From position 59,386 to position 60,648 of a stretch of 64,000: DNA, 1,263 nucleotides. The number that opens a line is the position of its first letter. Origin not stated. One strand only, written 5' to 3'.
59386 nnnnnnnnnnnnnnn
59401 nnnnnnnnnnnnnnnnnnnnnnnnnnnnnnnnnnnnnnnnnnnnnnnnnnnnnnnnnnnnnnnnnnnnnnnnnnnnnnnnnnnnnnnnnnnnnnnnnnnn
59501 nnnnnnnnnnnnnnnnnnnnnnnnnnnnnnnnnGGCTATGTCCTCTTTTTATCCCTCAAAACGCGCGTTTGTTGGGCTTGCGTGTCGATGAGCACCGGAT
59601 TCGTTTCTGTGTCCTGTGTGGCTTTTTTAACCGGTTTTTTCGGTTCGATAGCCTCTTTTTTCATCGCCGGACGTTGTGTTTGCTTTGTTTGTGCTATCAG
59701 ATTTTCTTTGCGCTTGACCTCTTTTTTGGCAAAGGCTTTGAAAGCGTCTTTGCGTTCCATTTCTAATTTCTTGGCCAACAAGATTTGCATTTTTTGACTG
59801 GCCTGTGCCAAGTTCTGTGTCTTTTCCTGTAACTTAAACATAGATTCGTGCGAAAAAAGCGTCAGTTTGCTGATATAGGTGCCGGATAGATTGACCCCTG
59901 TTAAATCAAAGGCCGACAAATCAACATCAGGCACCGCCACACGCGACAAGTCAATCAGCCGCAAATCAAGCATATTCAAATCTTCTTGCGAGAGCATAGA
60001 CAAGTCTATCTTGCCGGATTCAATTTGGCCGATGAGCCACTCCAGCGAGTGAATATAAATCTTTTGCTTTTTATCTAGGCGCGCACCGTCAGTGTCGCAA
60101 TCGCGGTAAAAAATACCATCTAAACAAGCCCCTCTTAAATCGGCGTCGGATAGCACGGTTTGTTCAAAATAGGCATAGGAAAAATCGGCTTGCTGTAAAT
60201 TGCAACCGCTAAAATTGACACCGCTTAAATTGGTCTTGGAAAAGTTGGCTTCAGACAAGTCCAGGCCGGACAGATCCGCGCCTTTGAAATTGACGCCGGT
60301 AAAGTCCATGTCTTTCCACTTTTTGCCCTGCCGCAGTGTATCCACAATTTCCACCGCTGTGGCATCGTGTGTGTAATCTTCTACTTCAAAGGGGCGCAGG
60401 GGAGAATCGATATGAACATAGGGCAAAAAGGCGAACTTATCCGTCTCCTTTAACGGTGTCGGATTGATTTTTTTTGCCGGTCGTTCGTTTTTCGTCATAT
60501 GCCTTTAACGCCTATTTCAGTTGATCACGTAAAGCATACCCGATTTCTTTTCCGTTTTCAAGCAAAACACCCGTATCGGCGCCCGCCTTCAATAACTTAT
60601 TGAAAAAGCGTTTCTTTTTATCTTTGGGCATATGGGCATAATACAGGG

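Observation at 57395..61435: Stand-alone operon: ankyrin-repeat protein, pentapeptide-repeat protein and VirD4/TraG-like coupling protein, without other T4SS genes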

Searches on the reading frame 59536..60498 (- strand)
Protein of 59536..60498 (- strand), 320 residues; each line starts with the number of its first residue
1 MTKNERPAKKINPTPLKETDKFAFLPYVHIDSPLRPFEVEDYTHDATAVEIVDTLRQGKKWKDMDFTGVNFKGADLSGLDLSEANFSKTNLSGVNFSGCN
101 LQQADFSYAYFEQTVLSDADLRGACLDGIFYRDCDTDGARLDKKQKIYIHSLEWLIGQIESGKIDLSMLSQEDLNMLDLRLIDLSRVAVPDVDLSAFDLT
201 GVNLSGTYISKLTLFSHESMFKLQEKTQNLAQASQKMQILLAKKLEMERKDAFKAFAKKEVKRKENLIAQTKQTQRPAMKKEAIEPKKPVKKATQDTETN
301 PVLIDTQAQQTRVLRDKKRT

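Call 4: search_protein_families(library=pfam, proteins=[window:59536-60498:-], max_evalue=0.1)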
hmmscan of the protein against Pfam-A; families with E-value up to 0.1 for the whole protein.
window:59536-60498:- (320 aa): 4 families
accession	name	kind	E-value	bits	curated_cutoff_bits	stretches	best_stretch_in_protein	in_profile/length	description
PF00805.28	Pentapeptide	-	1.4e-23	82.5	20.2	2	65-103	2-40/40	Pentapeptide repeats (8 copies)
PF13599.13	Pentapeptide_4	-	2.8e-11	43.8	38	1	61-126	3-68/78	Pentapeptide repeat region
PF13576.12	Pentapeptide_3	-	1.8e-08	34.9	27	1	82-124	2-47/48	Pentapeptide repeats (9 copies)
PF25296.1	Decapeptide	-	0.056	13.8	45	0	70-108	16-54/74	Decapeptide repeat region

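Call 5: search_protein_families(library=ncbifam, proteins=[window:59536-60498:-], max_evalue=0.1)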
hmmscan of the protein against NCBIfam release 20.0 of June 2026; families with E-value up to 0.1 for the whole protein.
window:59536-60498:- (320 aa): 19 families
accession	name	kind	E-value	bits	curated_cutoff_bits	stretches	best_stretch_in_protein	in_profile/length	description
NF052603.1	penta_Alr5209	equivalog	2.9e-20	72.5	125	2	63-143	12-92/113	Alr5209 family pentapeptide repeat protein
NF000349.1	mfpA_AE000516.2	equivalog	1.8e-14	53.9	360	1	61-148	84-171/183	pentapeptide repeat protein MfpA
NF011744.0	PRK15197.1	equivalog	5.2e-13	48.8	274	1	49-145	159-255/291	SPI-2 type III secretion system effector PipB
NF047416.1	penta_HetL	equivalog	6.7e-13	48.6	260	2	95-128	182-215/218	heterocyst differentiation pentapeptide repeat protein HetL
NF033086.2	penta_rpt_Qnr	equivalog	6.3e-11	42.4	240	1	64-143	15-95/211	Qnr family pentapeptide repeat protein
NF000056.3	penta_rpt_QnrS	exception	1.5e-08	34.6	460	1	61-143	18-101/218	QnrS family quinolone resistance pentapeptide repeat protein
NF000071.4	penta_rpt_QnrA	exception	3.7e-08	33.4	450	1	63-148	20-105/218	QnrA family quinolone resistance pentapeptide repeat protein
NF012152.0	penta_rpt_QnrC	exception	5.9e-08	33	500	1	58-144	15-102/221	QnrC family quinolone resistance pentapeptide repeat protein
NF000420.1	penta_rpt_QnrB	exception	8.4e-08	32.4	460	1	57-140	16-95/214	QnrB family quinolone resistance pentapeptide repeat protein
NF012151.0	penta_rpt_QnrAS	exception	8e-07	29.3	490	1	58-105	141-188/218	QnrAS family quinolone resistance pentapeptide repeat protein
NF000421.1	penta_rpt_QnrVC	exception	9.3e-07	29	460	1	57-142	19-100/218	QnrVC family quinolone resistance pentapeptide repeat protein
NF038182.1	penta_rpt_SmQnr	exception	3.1e-06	27.2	460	1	45-208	35-196/215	SmQnr family pentapeptide repeat protein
NF011743.0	PRK15196.1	equivalog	3.8e-06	26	354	1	68-128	151-241/350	type III secretion system effector PipB2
NF033375.2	penta_rpt_QnrE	exception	6.7e-06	26.2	480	1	63-209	53-196/214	QnrE family quinolone resistance pentapeptide repeat protein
NF000139.2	penta_rpt_QnrD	exception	5.8e-05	23.1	425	1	70-147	125-202/214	QnrD family quinolone resistance pentapeptide repeat protein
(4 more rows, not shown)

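Call 25: search_protein_families(library=padloc, proteins=[window:59536-60498:-], max_evalue=0.01)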
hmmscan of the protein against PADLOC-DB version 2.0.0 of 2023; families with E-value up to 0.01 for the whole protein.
window:59536-60498:- (320 aa): 0 families

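Call 51: find_homologous_proteins(query=window:59536-60498:-, max_evalue=0.001)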
Query window:59536-60498:- (320 aa): 1277 proteins with E <= 0.001 among 3383 candidates; the best 120 are listed.
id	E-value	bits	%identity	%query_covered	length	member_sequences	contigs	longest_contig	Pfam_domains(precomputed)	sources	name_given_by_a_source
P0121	3.9e-203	691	98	100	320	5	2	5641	PF13576.13,PF13599.14,PF00805.29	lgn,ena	-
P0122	7.4e-163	559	80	100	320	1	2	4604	PF13576.13,PF13599.14,PF00805.29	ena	-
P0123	1.1e-149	516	74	100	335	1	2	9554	PF13576.13,PF13599.14,PF00805.29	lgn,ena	-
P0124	1.1e-75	273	47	92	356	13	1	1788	PF13576.13,PF13599.14,PF00805.29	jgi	-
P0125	3.5e-70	255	43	98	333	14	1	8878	PF13576.13,PF13599.14,PF00805.29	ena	-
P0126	2.3e-67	246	44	92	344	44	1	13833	PF13599.14,PF00805.29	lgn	-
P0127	6.8e-67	244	42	98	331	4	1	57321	PF13576.13,PF13599.14,PF00805.29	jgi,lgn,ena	-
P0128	7.1e-62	228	45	80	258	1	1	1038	PF13576.13,PF13599.14,PF00805.29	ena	-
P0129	5.7e-61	225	41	88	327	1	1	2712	PF13576.13,PF13599.14,PF00805.29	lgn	-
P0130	2.2e-60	223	42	88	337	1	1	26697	PF13576.13,PF13599.14,PF00805.29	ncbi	-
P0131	2.6e-60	223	39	99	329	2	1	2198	PF13576.13,PF13599.14,PF00805.29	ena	-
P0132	8.3e-59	218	37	98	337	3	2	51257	PF13599.14,PF00805.29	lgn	-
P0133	2.7e-45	173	41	88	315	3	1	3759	PF13576.13,PF13599.14,PF00805.29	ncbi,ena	-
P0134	1.5e-26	112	35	47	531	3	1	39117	PF13576.13,PF13599.14,PF00805.29,PF25296.2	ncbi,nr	ncbi:MAG: pentapeptide repeat-containing protein [Nostoc sp. DedQUE12a]|nr:pentapeptide repeat-conta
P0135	1.6e-26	112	32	51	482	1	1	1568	PF13576.13,PF13599.14,PF00805.29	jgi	jgi:uncharacterized protein YjbI with pentapeptide repeats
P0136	1.7e-26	112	30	47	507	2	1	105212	PF13576.13,PF13599.14,PF00805.29,PF25296.2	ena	-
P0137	1.5e-25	108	34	48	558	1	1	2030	PF13576.13,PF13599.14,PF00805.29,PF07357.17,PF25296.2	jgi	jgi:uncharacterized protein YjbI with pentapeptide repeats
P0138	2.0e-25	108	33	54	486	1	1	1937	PF13576.13,PF13599.14,PF00805.29,PF25296.2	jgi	jgi:uncharacterized protein YjbI with pentapeptide repeats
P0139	8.2e-25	106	39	26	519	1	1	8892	PF13576.13,PF13599.14,PF00805.29,PF25296.2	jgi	jgi:uncharacterized protein YjbI with pentapeptide repeats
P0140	9.3e-25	106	35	53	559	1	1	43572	PF13576.13,PF13599.14,PF00805.29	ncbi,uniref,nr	ncbi:pentapeptide repeat-containing protein [Nostoc sp. LEGE 12450]|uniref:pentapeptide repeat-conta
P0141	9.5e-25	106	31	45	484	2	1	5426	PF13576.13,PF13599.14,PF00805.29,PF25296.2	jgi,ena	-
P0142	1.3e-24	105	35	48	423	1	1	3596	PF13576.13,PF13599.14,PF00805.29,PF25296.2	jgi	jgi:uncharacterized protein YjbI with pentapeptide repeats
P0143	2.2e-24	105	34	66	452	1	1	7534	PF13576.13,PF13599.14,PF00805.29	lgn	-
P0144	3.6e-24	104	34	51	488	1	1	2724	PF13576.13,PF13599.14,PF00805.29,PF25296.2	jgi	jgi:uncharacterized protein YjbI with pentapeptide repeats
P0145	5.8e-24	103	32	48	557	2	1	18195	PF01582.26,PF13576.13,PF13599.14,PF00805.29,PF13676.12,PF25296.2,PF08937.17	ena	-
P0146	8.4e-24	103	30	52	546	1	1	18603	PF13576.13,PF20694.3,PF13599.14,PF00805.29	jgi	jgi:uncharacterized protein YjbI with pentapeptide repeats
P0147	9.8e-24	102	34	44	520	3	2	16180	PF13576.13,PF13599.14,PF00805.29,PF25296.2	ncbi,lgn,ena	-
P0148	1.5e-23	102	33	47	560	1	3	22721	PF13576.13,PF13599.14,PF00805.29,PF25296.2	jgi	jgi:uncharacterized protein YjbI with pentapeptide repeats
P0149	1.9e-23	102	31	59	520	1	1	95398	PF13576.13,PF13599.14,PF00805.29,PF25296.2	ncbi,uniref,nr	ncbi:pentapeptide repeat-containing protein [Cylindrospermum sp. FACHB-282]|uniref:pentapeptide repe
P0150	2.3e-23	101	34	44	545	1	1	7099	PF13576.13,PF13599.14,PF00805.29,PF25296.2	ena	-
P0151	3.2e-23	101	35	56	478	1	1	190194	PF13576.13,PF20694.3,PF13599.14,PF00805.29,PF25296.2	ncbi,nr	ncbi:pentapeptide repeat protein (plasmid) [Calothrix brevissima NIES-22]|nr:pentapeptide repeat pro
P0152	4.1e-23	100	30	62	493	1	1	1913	PF13576.13,PF13599.14,PF00805.29,PF25296.2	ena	-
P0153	5.1e-23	100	29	49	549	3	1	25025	PF07238.20,PF13576.13,PF13599.14,PF00805.29,PF25296.2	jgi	jgi:uncharacterized protein YjbI with pentapeptide repeats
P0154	9.1e-23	99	34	47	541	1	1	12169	PF13576.13,PF13599.14,PF00805.29,PF22730.2,PF25296.2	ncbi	-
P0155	1.3e-22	99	35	54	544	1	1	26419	PF13576.13,PF13599.14,PF00805.29,PF25296.2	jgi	jgi:uncharacterized protein YjbI with pentapeptide repeats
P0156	5.1e-22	97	36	44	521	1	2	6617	PF13576.13,PF13599.14,PF00805.29,PF25296.2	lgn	-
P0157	5.2e-22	97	37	47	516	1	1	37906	PF13576.13,PF13599.14,PF00805.29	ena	-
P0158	6.4e-22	97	36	48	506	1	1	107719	PF13576.13,PF20694.3,PF13599.14,PF00805.29,PF25296.2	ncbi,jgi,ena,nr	ncbi:MAG: pentapeptide repeat-containing protein [Hassallia sp. WJT32-NPBG1]|jgi:uncharacterized pro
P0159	9.0e-22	96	35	49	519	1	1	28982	PF13576.13,PF13599.14,PF00805.29,PF25296.2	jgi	jgi:uncharacterized protein YjbI with pentapeptide repeats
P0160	2.1e-21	95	36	45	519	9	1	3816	PF13576.13,PF13599.14,PF00805.29,PF25296.2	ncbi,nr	ncbi:MAG: hypothetical protein F6K24_09480 [Okeania sp. SIO2D1]|nr:hypothetical protein [Okeania sp.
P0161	2.2e-21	95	33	44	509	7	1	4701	PF27893.1,PF13576.13,PF13599.14,PF00805.29,PF25296.2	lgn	-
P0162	2.3e-21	95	31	52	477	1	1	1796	PF13576.13,PF13599.14,PF00805.29,PF25296.2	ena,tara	tara:strand:- start:48 stop:1481 length:1434 start_codon:yes stop_codon:yes gene_type:complete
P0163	3.1e-21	94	34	56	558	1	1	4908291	PF13576.13,PF13599.14,PF00805.29,PF25296.2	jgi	jgi:uncharacterized protein YjbI with pentapeptide repeats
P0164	3.1e-21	94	34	48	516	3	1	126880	PF13576.13,PF13599.14,PF00805.29,PF25296.2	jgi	-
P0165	3.2e-21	94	33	45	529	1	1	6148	PF13576.13,PF13599.14,PF00805.29,PF25296.2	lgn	-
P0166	4.5e-21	94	36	48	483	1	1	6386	PF13576.13,PF20694.3,PF13599.14,PF00805.29,PF25296.2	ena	-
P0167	5.1e-21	94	33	47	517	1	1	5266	PF13576.13,PF13599.14,PF00805.29,PF25296.2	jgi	jgi:uncharacterized protein YjbI with pentapeptide repeats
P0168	5.2e-21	94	32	49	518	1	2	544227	PF13576.13,PF13599.14,PF00805.29,PF25296.2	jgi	jgi:uncharacterized protein YjbI with pentapeptide repeats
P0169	5.6e-21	93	32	47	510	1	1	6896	PF13576.13,PF13599.14,PF00805.29,PF25296.2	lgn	-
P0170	6.6e-21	93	32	53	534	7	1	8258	PF13576.13,PF13599.14,PF00805.29,PF25296.2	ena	-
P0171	8.8e-21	93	34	57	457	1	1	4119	PF13576.13,PF13599.14,PF00805.29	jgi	jgi:uncharacterized protein YjbI with pentapeptide repeats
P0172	1.2e-20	92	32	47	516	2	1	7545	PF13576.13,PF13599.14,PF00805.29,PF25296.2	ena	-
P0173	1.3e-20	92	31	51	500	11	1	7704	PF13576.13,PF13599.14,PF00805.29,PF25296.2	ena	-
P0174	1.4e-20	92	33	52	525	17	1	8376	PF13576.13,PF13599.14,PF00805.29,PF25296.2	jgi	-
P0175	1.4e-20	92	35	48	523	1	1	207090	PF13576.13,PF13599.14,PF00805.29,PF25296.2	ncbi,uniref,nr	ncbi:pentapeptide repeat-containing protein [Roseofilum casamattae]|uniref:Pentapeptide repeat-conta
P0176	1.4e-20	92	38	48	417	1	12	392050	PF13576.13,PF20694.3,PF13599.14,PF00805.29,PF25296.2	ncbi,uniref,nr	ncbi:hypothetical protein VF14_03060 [Nostoc linckia z18]|uniref:TRADD-like N-terminal domain-contai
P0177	1.4e-20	92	31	68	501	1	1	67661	PF13576.13,PF20694.3,PF13599.14,PF00805.29,PF25296.2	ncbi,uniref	ncbi:MAG: pentapeptide repeat-containing protein [Nostoc sp.]|uniref:pentapeptide repeat-containing 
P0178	1.9e-20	92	32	48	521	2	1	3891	PF13576.13,PF13599.14,PF00805.29,PF25296.2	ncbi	ncbi:MAG: pentapeptide repeat-containing protein [Nostoc sp.]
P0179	2.1e-20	92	35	48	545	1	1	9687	PF13576.13,PF20694.3,PF13599.14,PF00805.29,PF25296.2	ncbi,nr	ncbi:MAG: pentapeptide repeat-containing protein [Symploca sp. SIO1B1]|nr:pentapeptide repeat-contai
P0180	2.2e-20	92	36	47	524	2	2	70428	PF13576.13,PF13599.14,PF00805.29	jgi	jgi:uncharacterized protein YjbI with pentapeptide repeats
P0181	2.5e-20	91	35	48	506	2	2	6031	PF13576.13,PF13599.14,PF00805.29,PF25296.2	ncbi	-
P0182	3.4e-20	91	33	50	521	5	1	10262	PF13576.13,PF13599.14,PF00805.29,PF25296.2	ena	-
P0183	3.6e-20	91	31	49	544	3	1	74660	PF13576.13,PF13599.14,PF00805.29,PF25296.2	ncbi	-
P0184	4.1e-20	91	29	62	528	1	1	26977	PF13576.13,PF13599.14,PF00805.29,PF25296.2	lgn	-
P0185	4.7e-20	90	32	50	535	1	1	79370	PF13576.13,PF13599.14,PF00805.29,PF25296.2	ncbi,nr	ncbi:MAG: pentapeptide repeat-containing protein [Leptolyngbyaceae cyanobacterium bins.349]|nr:penta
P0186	4.8e-20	90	32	48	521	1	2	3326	PF13576.13,PF13599.14,PF00805.29,PF25296.2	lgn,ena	-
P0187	4.9e-20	90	31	53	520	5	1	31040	PF13576.13,PF13599.14,PF00805.29,PF25296.2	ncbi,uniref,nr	ncbi:pentapeptide repeat-containing protein [Nostoc sp. CMAA1605]|uniref:pentapeptide repeat-contain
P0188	5.1e-20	90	32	55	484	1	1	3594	PF13576.13,PF13599.14,PF00805.29,PF25296.2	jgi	jgi:uncharacterized protein YjbI with pentapeptide repeats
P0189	5.2e-20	90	32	51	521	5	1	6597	PF13576.13,PF13599.14,PF00805.29,PF25296.2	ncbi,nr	ncbi:MAG: pentapeptide repeat-containing protein [Desertifilum sp. SIO1I2]|nr:pentapeptide repeat-co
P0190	5.6e-20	90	31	48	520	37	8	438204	PF13576.13,PF13599.14,PF00805.29,PF25296.2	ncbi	ncbi:pentapeptide repeat-containing protein [Microcoleus sp. F6_B4]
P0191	8.2e-20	90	35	31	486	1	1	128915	PF13576.13,PF13599.14,PF00805.29,PF25296.2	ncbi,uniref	ncbi:pentapeptide repeat-containing protein [Dapis sp. BLCC M229]|uniref:pentapeptide repeat-contain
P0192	8.3e-20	90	37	50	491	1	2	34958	PF13576.13,PF13599.14,PF00805.29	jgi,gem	-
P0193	1.5e-19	89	30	55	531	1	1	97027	PF13576.13,PF13599.14,PF00805.29,PF25296.2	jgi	jgi:uncharacterized protein YjbI with pentapeptide repeats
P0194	1.8e-19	88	33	45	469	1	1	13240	PF01582.26,PF13576.13,PF13599.14,PF00805.29,PF13676.12,PF25296.2,PF08937.17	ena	-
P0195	1.8e-19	88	32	54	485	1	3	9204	PF13576.13,PF13599.14,PF00805.29,PF13676.12,PF25296.2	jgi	-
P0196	1.9e-19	88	31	47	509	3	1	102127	PF13576.13,PF13599.14,PF00805.29,PF25296.2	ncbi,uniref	ncbi:pentapeptide repeat-containing protein [Microcoleus sp. LAD1_D3]|uniref:pentapeptide repeat-con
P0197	2.3e-19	88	35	48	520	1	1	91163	PF13576.13,PF13599.14,PF00805.29,PF25296.2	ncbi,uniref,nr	ncbi:pentapeptide repeat-containing protein [Nodularia harveyana UHCC-0300]|uniref:Pentapeptide repe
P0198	2.4e-19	88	33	47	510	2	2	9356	PF27893.1,PF13576.13,PF13599.14,PF00805.29,PF25296.2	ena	-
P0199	2.5e-19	88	36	47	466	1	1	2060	PF13576.13,PF13599.14,PF00805.29,PF13676.12,PF25296.2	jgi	jgi:uncharacterized protein YjbI with pentapeptide repeats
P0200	3.2e-19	88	29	63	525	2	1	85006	PF13576.13,PF13599.14,PF00805.29,PF25296.2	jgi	-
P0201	4.1e-19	87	34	50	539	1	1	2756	PF13576.13,PF13599.14,PF00805.29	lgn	-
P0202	4.2e-19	87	28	46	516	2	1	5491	PF13576.13,PF13599.14,PF00805.29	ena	-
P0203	4.4e-19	87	29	49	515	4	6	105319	PF13576.13,PF13599.14,PF00805.29,PF25296.2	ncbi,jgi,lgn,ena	jgi:uncharacterized protein YjbI with pentapeptide repeats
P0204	4.5e-19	87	33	48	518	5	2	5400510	PF13576.13,PF13599.14,PF00805.29,PF25296.2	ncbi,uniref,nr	ncbi:pentapeptide repeat-containing protein [Scytonema hofmannii FACHB-248]|uniref:Pentapeptide repe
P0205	5.1e-19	87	33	47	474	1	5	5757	PF13576.13,PF13599.14,PF00805.29,PF25296.2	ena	-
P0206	5.1e-19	87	31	45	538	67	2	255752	PF13576.13,PF13599.14,PF00805.29,PF25296.2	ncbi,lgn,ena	-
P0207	5.1e-19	87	33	48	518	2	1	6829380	PF13576.13,PF13599.14,PF00805.29,PF25296.2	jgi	jgi:uncharacterized protein YjbI with pentapeptide repeats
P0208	5.3e-19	87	33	47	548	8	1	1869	PF13576.13,PF13599.14,PF00805.29,PF25296.2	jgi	-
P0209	5.5e-19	87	32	43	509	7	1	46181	PF27893.1,PF13576.13,PF13599.14,PF00805.29,PF25296.2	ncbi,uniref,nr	ncbi:pentapeptide repeat-containing protein [Microcoleus asticus]|uniref:Secreted effector protein P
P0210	6.1e-19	87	32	47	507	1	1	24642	PF13576.13,PF13599.14,PF00805.29,PF25296.2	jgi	jgi:uncharacterized protein YjbI with pentapeptide repeats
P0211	6.3e-19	87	32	45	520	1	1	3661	PF13576.13,PF13599.14,PF00805.29,PF25296.2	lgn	-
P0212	6.5e-19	87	32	49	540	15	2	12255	PF13576.13,PF13599.14,PF00805.29,PF25296.2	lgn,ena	-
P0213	7.1e-19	87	38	48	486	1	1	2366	PF13576.13,PF20694.3,PF13599.14,PF00805.29,PF25296.2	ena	-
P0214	8.2e-19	86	30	52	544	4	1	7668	PF13576.13,PF13599.14,PF00805.29,PF02342.24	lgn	-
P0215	8.7e-19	86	30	49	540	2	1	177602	PF13576.13,PF13599.14,PF00805.29,PF25296.2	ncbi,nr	ncbi:MAG: pentapeptide repeat-containing protein [Oscillatoriales cyanobacterium C42_A2020_001]|nr:p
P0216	9.1e-19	86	31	48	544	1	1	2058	PF13576.13,PF13599.14,PF00805.29,PF07885.23,PF25296.2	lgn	-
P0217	9.2e-19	86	32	45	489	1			PF13576.13,PF13599.14,PF00805.29,PF25296.2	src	-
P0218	9.5e-19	86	32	47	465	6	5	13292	PF13576.13,PF13599.14,PF00805.29,PF25296.2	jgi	jgi:uncharacterized protein YjbI with pentapeptide repeats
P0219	1.0e-18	86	31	56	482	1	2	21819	PF13576.13,PF13599.14,PF00805.29,PF25296.2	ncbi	-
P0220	1.0e-18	86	38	44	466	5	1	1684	PF01582.26,PF13576.13,PF13599.14,PF00805.29,PF13676.12,PF25296.2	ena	-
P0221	1.1e-18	86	30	52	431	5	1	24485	PF13576.13,PF20694.3,PF13599.14,PF00805.29,PF25296.2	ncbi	ncbi:MAG: pentapeptide repeat-containing protein [Nostoc sp.]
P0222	1.2e-18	86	31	53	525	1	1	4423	PF13576.13,PF13599.14,PF00805.29,PF25296.2,PF02342.24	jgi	jgi:uncharacterized protein YjbI with pentapeptide repeats/stress response protein SCP2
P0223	1.5e-18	85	32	46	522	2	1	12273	PF13576.13,PF13599.14,PF00805.29,PF25296.2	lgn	-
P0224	1.6e-18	85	32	50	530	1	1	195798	PF13576.13,PF13599.14,PF00805.29,PF25296.2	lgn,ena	-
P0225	1.7e-18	85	32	45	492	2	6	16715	PF13576.13,PF13599.14,PF00805.29,PF25296.2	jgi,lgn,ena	jgi:uncharacterized protein YjbI with pentapeptide repeats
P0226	1.7e-18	85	27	63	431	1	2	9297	PF01582.26,PF13576.13,PF13599.14,PF00805.29,PF13676.12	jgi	-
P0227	1.8e-18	85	32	46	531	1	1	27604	PF13576.13,PF13599.14,PF00805.29,PF25296.2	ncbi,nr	ncbi:MAG: pentapeptide repeat-containing protein [Leptolyngbyaceae cyanobacterium bins.302]|nr:penta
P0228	2.2e-18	85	30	52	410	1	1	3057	PF01582.26,PF13576.13,PF13599.14,PF00805.29,PF13676.12,PF25296.2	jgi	jgi:uncharacterized protein YjbI with pentapeptide repeats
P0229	2.7e-18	85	36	46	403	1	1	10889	PF13576.13,PF13599.14,PF00805.29,PF25296.2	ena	-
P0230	2.8e-18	85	30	57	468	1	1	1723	PF13576.13,PF20694.3,PF26355.1,PF13599.14,PF00805.29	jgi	-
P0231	2.9e-18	85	32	53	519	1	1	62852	PF13576.13,PF13599.14,PF00805.29,PF25296.2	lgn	-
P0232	3.2e-18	84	30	57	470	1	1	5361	PF13576.13,PF20694.3,PF26355.1,PF13599.14,PF00805.29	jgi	jgi:uncharacterized protein YjbI with pentapeptide repeats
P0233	3.2e-18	84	35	50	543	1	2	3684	PF13576.13,PF13599.14,PF00805.29,PF25296.2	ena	-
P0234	3.5e-18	84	36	47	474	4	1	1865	PF13576.13,PF13599.14,PF00805.29,PF25296.2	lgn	-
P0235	3.5e-18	84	49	20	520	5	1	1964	PF13576.13,PF13599.14,PF00805.29,PF25296.2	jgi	jgi:uncharacterized protein YjbI with pentapeptide repeats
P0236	3.6e-18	84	31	48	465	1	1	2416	PF13576.13,PF13599.14,PF00805.29,PF25296.2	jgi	jgi:uncharacterized protein YjbI with pentapeptide repeats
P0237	4.0e-18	84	33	65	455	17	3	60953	PF13576.13,PF13599.14,PF00805.29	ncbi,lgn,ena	-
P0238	4.3e-18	84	28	54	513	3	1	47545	PF13576.13,PF13599.14,PF00805.29,PF25296.2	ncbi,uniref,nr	ncbi:pentapeptide repeat-containing protein [Microseira wollei]|uniref:Pentapeptide repeat-containin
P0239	4.9e-18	84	33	44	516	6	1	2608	PF13576.13,PF13599.14,PF00805.29,PF25296.2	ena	-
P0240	4.9e-18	84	33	49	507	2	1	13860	PF13576.13,PF20694.3,PF13599.14,PF00805.29,PF25296.2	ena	-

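Call 60: predict_structure(alignment_id=A6)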
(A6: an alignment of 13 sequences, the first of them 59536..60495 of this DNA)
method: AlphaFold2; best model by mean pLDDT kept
length: 319 residues; sequences in the alignment: 13
mean_pLDDT: 69.2   pTM: 0.51
mean pLDDT of the five models: 69.2, 68.8, 66.2, 63.1, 62.6
residues with pLDDT >= 90: 62; 70-90: 106; 50-70: 76; < 50: 75
segments of 3 or more residues with pLDDT < 50: 1-20, 205-213, 278-319
pLDDT, mean of each block of 10 residues (from residue 1): 36 43 55 70 88 88 86 93 90 94 90 93 87 90 88 79 68 64 64 54 46 52 71 81 85 82 70 51 39 34 38 40
secondary structure, 60 per line:
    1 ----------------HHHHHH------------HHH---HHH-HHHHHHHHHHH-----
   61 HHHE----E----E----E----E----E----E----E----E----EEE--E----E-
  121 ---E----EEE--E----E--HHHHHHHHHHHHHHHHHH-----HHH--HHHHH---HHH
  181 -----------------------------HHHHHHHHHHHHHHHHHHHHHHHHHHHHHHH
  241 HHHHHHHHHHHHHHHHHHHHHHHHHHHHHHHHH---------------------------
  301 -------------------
elements in order: H17-22 H45-55 E109-111 E129-131 H142-159 H170-174 H210-273
